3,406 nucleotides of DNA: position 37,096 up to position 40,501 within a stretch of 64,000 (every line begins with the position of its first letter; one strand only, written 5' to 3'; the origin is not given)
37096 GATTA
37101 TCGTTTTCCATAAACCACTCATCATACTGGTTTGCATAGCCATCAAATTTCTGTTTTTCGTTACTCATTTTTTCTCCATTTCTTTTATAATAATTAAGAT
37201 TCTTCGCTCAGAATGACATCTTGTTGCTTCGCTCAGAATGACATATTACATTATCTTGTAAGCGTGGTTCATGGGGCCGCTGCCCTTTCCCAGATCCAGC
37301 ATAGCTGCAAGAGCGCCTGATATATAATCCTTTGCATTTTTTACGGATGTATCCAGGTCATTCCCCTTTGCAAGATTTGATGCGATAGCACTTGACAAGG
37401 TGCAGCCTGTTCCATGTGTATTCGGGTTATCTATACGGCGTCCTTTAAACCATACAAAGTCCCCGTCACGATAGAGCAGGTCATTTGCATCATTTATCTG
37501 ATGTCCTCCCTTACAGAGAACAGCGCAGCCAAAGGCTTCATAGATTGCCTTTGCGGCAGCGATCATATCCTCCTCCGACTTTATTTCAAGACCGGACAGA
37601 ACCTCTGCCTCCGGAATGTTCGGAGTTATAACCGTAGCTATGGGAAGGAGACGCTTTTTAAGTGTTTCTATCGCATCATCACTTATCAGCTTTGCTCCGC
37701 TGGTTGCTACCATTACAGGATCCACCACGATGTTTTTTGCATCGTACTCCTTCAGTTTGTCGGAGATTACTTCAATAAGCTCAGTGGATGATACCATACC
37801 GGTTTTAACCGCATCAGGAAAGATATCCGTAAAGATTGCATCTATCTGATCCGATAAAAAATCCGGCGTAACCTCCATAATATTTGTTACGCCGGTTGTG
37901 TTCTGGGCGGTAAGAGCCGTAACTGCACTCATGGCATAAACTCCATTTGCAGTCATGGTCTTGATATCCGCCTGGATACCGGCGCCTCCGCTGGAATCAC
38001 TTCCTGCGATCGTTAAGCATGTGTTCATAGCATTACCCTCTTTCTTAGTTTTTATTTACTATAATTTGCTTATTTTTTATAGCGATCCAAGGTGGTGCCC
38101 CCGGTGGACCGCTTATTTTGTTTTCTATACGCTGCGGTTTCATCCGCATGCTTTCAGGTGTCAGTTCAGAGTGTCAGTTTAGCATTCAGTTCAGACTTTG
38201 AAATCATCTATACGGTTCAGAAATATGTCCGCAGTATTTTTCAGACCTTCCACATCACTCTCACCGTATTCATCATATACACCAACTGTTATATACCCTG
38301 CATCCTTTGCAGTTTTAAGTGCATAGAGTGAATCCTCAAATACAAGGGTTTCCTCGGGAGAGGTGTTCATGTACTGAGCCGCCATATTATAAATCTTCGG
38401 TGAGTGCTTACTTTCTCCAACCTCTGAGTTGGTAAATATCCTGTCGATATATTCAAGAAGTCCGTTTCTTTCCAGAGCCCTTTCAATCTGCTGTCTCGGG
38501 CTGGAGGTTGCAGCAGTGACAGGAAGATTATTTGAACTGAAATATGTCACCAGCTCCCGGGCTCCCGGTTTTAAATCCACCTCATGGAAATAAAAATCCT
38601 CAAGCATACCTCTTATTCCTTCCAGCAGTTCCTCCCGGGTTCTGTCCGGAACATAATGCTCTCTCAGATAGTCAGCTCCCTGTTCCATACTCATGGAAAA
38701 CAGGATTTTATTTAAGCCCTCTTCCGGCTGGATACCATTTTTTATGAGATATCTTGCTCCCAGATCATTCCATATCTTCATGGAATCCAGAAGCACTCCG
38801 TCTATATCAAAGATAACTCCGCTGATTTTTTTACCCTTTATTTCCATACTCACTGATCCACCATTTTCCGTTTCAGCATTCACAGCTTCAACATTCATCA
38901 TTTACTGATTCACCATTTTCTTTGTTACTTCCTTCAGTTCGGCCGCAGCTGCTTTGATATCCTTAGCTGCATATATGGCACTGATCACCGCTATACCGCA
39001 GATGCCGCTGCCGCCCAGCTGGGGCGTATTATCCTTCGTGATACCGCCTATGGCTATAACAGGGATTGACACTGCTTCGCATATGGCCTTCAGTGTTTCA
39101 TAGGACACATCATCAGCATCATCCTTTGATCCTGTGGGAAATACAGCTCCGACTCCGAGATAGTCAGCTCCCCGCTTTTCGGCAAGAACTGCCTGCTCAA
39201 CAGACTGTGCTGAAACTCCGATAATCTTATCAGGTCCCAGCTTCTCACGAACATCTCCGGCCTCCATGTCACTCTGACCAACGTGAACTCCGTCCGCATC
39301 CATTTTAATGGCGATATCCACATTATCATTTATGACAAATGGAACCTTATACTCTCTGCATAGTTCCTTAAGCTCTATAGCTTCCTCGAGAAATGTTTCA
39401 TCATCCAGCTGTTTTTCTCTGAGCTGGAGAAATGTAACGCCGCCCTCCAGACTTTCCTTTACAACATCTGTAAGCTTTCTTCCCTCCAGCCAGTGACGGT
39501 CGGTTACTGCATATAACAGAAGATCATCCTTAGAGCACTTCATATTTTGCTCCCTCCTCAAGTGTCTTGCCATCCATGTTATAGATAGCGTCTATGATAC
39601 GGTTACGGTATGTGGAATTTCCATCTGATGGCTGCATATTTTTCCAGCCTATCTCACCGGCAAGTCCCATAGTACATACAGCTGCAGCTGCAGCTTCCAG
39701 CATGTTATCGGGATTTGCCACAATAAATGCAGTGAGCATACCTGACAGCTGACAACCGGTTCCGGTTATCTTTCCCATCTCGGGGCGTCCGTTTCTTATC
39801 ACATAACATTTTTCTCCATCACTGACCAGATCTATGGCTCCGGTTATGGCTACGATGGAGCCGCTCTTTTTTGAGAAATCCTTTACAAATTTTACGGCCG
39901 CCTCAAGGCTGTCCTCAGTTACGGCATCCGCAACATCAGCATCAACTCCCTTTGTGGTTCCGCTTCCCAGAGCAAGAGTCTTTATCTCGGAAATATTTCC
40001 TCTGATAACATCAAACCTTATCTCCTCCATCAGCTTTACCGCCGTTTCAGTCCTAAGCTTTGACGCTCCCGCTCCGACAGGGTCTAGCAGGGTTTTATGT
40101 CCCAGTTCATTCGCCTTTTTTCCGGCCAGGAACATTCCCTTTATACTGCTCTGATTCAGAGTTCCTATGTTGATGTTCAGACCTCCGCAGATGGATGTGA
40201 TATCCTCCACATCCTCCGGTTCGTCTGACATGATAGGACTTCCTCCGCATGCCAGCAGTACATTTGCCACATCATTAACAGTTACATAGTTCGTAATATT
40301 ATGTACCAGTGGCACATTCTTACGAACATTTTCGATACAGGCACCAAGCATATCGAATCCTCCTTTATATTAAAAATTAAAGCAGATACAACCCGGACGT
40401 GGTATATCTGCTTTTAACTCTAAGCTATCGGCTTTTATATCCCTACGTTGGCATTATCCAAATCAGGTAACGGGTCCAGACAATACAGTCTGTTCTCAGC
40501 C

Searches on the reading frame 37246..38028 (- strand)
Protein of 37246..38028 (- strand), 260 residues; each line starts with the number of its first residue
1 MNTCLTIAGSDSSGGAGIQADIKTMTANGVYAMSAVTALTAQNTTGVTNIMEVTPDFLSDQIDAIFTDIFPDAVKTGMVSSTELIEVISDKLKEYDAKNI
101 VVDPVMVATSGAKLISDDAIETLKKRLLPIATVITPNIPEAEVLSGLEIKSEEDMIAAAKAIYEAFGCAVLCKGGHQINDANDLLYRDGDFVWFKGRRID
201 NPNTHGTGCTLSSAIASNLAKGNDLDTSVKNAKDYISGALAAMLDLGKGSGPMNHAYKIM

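Call 61: search_protein_families(library=pfam, proteins=[window:37246-38028:-], max_evalue=0.00001)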
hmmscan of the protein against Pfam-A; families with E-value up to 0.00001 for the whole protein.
window:37246-38028:- (260 aa): 2 families
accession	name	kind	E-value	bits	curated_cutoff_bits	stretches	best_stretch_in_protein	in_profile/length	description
PF08543.17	Phos_pyr_kin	-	5.8e-99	330.9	27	1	11-254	1-246/246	Phosphomethylpyrimidine kinase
PF00294.29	PfkB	-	2e-09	37.7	25.8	1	97-232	156-282/302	pfkB family carbohydrate kinase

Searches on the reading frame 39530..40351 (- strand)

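Call 61: search_protein_families(library=pfam, proteins=[window:39530-40351:-], max_evalue=0.00001)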
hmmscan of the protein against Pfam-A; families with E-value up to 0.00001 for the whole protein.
window:39530-40351:- (273 aa): 3 families
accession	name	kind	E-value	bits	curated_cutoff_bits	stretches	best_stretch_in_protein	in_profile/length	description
PF02110.20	HK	-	1e-71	241.7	27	1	6-259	1-244/247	Hydroxyethylthiazole kinase family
PF08543.17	Phos_pyr_kin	-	2.7e-06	27.4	27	1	62-224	66-224/246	Phosphomethylpyrimidine kinase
PF01256.23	Carb_kinase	-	4.6e-06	26.7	27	0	150-234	139-222/242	NAD(P)H-hydrate dehydratase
